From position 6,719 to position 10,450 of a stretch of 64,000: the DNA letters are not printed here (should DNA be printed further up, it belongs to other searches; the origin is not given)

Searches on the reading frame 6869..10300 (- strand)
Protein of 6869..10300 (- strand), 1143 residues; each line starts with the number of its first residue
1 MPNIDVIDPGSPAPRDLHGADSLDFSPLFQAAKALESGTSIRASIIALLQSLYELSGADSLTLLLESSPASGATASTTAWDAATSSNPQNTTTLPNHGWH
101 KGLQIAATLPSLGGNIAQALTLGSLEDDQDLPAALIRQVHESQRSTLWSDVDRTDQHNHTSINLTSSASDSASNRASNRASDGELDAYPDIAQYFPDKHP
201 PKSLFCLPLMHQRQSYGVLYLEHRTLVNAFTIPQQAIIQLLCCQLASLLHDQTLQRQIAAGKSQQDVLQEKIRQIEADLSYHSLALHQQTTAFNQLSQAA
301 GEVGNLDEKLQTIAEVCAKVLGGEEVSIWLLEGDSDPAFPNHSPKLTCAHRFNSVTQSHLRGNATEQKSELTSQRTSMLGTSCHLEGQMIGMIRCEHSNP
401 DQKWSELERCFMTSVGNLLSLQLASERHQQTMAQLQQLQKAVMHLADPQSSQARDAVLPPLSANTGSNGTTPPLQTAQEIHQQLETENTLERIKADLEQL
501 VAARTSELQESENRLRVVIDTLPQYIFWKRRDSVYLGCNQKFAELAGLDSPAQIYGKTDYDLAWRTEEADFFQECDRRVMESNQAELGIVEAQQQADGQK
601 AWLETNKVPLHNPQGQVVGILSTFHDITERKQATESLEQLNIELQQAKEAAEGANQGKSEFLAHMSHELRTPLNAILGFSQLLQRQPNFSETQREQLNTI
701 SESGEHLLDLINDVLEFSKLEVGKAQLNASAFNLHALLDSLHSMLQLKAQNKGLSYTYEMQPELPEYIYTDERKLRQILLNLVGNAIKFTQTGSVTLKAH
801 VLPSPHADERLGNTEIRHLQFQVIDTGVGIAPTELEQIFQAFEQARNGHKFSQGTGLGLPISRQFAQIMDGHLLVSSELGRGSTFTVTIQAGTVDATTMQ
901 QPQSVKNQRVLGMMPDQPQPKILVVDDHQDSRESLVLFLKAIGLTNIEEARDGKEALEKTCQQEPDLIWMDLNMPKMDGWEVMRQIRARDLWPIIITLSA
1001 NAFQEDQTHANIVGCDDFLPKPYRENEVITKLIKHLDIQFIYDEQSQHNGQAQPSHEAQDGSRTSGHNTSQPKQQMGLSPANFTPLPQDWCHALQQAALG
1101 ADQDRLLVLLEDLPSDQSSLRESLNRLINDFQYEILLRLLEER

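Call 66: search_protein_families(library=pfam, proteins=[window:6869-10300:-], max_evalue=0.00001)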
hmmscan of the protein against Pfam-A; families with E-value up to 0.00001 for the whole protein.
window:6869-10300:- (1143 aa): 8 families
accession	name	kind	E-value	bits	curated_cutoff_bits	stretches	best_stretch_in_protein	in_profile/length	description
PF00072.30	Response_reg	-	1.4e-26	93.3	30.2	1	922-1031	1-109/111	Response regulator receiver domain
PF02518.31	HATPase_c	-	8.2e-25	87.9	26.4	1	770-890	1-108/111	Histidine kinase-, DNA gyrase B-, and HSP90-like ATPase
PF00512.31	HisKA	-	1.8e-22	79.6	26.9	1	658-721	2-64/66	His Kinase A (phospho-acceptor) domain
PF08448.16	PAS_4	-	6.1e-17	62.3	23.1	1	520-632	2-110/110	PAS fold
PF01590.32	GAF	-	4.1e-14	53.7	22.4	1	305-423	1-133/133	GAF domain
PF00989.32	PAS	-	5.7e-09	36.4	22.6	1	514-627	2-113/113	PAS fold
PF13492.12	GAF_3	-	4.1e-08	34.1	27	0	196-247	75-125/129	GAF domain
PF13185.12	GAF_2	-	1.5e-07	32.1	28.6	0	132-249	21-135/136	GAF domain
